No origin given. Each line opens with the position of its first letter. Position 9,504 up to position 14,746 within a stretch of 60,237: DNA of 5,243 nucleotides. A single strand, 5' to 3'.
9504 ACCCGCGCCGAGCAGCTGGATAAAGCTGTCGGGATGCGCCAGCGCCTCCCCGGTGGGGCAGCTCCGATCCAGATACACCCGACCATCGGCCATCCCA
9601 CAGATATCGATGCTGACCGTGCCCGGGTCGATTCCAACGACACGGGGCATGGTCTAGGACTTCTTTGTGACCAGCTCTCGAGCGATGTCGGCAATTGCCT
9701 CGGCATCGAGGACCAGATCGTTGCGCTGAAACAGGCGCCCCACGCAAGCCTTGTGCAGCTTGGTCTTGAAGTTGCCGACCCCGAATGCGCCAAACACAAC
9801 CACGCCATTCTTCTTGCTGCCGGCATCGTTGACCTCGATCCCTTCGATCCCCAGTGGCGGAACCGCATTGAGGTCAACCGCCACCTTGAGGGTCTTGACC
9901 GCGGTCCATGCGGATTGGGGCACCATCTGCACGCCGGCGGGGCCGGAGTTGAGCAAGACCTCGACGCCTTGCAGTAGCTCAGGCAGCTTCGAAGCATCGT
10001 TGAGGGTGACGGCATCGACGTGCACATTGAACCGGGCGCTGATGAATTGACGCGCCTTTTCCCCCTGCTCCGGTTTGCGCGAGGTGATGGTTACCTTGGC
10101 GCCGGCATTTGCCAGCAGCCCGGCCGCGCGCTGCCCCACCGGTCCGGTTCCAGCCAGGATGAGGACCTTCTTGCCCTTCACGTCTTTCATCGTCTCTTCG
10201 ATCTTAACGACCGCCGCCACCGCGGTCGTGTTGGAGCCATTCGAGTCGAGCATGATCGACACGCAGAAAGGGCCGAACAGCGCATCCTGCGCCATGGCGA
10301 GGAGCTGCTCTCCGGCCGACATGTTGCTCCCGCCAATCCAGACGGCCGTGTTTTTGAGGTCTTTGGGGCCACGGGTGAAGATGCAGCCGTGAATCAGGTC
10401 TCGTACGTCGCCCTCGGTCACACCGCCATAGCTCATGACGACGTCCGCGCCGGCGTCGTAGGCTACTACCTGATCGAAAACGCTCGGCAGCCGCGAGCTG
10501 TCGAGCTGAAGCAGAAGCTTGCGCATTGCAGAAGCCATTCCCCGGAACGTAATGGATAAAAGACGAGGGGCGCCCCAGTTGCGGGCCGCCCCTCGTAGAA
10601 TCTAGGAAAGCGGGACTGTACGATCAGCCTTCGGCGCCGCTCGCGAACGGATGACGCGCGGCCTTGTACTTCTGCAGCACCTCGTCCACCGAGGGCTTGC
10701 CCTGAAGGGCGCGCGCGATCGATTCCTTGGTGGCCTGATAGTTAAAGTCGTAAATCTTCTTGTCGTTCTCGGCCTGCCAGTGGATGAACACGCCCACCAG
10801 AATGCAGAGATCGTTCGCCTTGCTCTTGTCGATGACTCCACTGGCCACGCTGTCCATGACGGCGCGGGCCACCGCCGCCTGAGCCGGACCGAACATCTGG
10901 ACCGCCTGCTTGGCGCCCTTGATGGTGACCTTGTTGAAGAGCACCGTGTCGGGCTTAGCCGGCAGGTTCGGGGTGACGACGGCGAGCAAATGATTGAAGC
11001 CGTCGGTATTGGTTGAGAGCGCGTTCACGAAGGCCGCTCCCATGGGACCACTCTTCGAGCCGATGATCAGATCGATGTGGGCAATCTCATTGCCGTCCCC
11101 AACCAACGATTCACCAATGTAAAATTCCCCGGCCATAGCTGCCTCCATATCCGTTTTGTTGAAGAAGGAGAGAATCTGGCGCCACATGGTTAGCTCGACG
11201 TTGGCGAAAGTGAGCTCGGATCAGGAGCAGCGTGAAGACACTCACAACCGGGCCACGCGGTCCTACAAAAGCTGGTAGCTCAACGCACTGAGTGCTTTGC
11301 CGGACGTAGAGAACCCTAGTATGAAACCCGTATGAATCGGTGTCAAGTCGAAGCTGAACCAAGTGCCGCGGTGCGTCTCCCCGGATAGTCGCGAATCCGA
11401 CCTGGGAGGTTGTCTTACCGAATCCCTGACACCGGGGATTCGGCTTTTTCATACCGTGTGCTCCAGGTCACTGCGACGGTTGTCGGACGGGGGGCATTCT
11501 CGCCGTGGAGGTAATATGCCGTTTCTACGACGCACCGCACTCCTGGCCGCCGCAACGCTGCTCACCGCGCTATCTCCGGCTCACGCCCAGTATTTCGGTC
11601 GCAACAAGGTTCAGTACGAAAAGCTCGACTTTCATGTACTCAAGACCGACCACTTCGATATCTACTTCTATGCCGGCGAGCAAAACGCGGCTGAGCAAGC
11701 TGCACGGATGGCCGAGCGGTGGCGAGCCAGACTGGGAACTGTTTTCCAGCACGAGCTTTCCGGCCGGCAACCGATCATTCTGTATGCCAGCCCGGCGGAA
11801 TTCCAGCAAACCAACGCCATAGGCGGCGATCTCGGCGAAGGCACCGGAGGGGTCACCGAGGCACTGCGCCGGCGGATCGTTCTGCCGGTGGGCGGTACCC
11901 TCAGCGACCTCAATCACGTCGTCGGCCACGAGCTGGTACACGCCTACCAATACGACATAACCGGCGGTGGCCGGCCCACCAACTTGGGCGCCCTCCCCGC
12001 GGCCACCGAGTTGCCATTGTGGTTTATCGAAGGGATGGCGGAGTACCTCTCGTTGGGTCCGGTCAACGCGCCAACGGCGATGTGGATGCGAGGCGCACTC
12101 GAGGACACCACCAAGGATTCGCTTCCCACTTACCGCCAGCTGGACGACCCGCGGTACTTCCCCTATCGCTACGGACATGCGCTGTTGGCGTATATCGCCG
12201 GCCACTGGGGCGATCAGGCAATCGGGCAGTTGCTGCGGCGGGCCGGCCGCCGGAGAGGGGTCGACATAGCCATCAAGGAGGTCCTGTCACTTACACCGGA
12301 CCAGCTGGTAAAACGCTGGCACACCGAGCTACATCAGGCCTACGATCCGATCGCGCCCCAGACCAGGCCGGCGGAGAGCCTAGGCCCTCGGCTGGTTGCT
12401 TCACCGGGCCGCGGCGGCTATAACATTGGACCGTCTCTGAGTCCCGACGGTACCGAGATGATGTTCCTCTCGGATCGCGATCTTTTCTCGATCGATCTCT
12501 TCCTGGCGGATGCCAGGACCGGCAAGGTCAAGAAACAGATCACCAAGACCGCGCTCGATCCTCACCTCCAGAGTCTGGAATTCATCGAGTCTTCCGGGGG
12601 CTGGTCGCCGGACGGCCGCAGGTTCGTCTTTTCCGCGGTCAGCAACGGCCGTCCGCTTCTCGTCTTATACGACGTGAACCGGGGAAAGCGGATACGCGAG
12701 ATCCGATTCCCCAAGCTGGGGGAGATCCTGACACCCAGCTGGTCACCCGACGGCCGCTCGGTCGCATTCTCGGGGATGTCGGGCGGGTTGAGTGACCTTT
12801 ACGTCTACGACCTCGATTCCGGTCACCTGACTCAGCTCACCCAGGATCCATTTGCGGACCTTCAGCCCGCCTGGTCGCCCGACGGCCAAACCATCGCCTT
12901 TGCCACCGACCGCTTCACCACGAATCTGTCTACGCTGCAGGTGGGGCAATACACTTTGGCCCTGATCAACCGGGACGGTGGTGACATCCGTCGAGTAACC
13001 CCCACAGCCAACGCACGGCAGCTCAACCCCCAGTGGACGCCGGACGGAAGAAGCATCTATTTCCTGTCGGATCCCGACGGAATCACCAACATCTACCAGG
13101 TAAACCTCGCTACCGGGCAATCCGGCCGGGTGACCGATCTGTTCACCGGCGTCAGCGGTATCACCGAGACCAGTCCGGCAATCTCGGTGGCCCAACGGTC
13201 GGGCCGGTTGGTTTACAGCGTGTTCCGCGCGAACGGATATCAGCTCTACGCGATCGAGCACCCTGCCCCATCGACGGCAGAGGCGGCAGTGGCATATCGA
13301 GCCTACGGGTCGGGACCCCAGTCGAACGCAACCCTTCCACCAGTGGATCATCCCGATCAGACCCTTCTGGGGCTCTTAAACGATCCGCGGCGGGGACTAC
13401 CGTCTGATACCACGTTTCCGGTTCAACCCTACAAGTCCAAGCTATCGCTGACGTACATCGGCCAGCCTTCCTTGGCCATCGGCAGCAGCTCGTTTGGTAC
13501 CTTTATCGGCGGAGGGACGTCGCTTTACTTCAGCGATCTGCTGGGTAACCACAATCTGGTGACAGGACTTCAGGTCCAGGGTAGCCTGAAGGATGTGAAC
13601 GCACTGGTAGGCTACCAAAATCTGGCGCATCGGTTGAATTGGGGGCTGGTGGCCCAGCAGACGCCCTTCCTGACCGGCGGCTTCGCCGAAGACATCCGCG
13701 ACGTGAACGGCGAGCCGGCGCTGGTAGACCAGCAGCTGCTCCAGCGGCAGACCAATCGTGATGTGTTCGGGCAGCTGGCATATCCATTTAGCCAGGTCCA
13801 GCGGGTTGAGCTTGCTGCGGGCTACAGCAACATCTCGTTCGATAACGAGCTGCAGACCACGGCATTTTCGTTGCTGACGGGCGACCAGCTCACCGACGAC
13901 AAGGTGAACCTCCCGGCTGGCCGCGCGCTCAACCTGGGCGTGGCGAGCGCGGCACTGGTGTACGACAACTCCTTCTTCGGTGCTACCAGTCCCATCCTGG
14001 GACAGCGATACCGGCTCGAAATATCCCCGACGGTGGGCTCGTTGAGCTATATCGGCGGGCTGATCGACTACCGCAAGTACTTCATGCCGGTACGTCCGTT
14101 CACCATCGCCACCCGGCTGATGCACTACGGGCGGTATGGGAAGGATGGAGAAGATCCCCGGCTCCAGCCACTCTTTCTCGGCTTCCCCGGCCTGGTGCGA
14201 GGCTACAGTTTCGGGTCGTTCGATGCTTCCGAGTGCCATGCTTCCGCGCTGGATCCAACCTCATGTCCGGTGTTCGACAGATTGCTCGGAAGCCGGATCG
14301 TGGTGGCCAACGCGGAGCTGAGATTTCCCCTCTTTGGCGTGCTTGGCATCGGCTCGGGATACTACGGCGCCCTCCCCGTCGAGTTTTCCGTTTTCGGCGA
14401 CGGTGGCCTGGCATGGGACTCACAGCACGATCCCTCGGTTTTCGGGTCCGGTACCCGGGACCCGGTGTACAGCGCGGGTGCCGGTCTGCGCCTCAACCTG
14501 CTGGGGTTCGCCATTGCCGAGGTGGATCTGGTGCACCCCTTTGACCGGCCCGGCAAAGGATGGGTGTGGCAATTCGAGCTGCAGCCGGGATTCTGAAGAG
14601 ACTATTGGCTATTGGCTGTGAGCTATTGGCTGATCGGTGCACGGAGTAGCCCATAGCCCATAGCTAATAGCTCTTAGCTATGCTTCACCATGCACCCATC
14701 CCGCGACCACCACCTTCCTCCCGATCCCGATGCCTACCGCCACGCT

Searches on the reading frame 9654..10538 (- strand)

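Call 60: search_protein_families(library=pfam, proteins=[window:9654-10538:-], max_evalue=0.001)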
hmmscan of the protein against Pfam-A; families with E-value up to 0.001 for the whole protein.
window:9654-10538:- (294 aa): 8 families
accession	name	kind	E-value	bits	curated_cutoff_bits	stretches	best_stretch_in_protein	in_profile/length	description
PF09176.16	Mpt_N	-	8.5e-33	112.8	27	1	20-100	1-81/81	Methylene-tetrahydromethanopterin dehydrogenase, N-terminal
PF03435.24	Sacchrp_dh_NADP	-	2.2e-05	25.2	25.1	1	128-200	3-77/129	Saccharopine dehydrogenase NADP binding domain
PF01488.26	Shikimate_DH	-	9.4e-05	22.9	24.3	1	115-223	5-111/138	Shikimate / quinate 5-dehydrogenase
PF13241.12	NAD_binding_7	-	0.00025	22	22.1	1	118-176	3-47/104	Putative NAD(P)-binding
PF02882.25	THF_DHG_CYH_C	-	0.00033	20.4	27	1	104-160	18-74/160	Tetrahydrofolate dehydrogenase/cyclohydrolase, NAD(P)-binding domain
PF02826.25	2-Hacid_dh_C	-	0.00034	20.5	25.1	1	115-164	29-77/178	D-isomer specific 2-hydroxyacid dehydrogenase, NAD binding domain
PF03853.21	YjeF_N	-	0.00046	20.6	24.9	1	106-195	9-103/169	YjeF-related protein N-terminus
PF02737.24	3HCDH_N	-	0.00087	19.7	22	0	129-180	5-56/180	3-hydroxyacyl-CoA dehydrogenase, NAD binding domain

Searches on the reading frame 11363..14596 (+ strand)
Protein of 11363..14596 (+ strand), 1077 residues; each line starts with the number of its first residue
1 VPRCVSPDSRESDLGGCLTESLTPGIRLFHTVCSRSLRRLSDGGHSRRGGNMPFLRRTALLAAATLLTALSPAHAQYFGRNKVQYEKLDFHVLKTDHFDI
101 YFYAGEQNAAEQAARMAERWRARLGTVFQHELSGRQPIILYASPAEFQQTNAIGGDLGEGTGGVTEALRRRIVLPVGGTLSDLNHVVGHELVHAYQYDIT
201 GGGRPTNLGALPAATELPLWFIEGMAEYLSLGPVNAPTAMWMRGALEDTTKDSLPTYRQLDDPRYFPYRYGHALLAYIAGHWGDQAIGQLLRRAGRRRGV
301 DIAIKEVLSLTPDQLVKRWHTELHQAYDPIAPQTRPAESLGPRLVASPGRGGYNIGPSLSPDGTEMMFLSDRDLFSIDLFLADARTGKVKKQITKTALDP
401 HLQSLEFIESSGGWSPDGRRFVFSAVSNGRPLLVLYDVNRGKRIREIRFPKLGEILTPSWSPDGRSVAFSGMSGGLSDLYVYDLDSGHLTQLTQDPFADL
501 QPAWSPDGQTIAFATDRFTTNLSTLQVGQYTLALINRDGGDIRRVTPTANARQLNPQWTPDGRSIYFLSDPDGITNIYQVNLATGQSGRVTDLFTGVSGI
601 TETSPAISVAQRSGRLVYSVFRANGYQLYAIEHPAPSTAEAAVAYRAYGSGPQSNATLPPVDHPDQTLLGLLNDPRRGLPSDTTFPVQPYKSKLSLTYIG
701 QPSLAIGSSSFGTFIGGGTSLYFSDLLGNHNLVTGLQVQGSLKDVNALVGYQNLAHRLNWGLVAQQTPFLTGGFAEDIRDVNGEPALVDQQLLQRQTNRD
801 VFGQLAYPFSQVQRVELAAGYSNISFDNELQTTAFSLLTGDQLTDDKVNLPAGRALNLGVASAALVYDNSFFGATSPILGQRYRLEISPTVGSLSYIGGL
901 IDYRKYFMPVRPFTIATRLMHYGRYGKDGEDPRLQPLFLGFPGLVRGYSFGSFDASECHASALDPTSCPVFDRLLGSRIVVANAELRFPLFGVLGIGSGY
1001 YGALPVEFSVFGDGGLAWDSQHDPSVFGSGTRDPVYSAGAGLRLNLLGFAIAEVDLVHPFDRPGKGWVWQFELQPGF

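Call 10: search_protein_families(library=pfam, proteins=[window:11363-14596:+])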
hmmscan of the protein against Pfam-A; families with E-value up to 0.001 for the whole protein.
window:11363-14596:+ (1077 aa): 5 families
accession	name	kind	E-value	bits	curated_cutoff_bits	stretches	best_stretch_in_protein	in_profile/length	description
PF07676.18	PD40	-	2.1e-28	98.1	20.9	4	489-517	1-29/38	WD40-like Beta Propeller Repeat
PF00930.27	DPPIV_N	-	6.5e-10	38.7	22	0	433-496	25-82/354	Dipeptidyl peptidase IV (DPP IV) N-terminal region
PF01103.29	Omp85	-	2.2e-08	34.4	24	1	881-1064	136-310/325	Omp85 superfamily domain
PF25174.1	Beta-prop_THOC3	-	3.1e-07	30.1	305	1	414-523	54-156/272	THOC3 beta-propeller domain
PF04450.18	BSP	-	0.00057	20.2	23.8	0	183-236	102-141/207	Peptidase of plants and bacteria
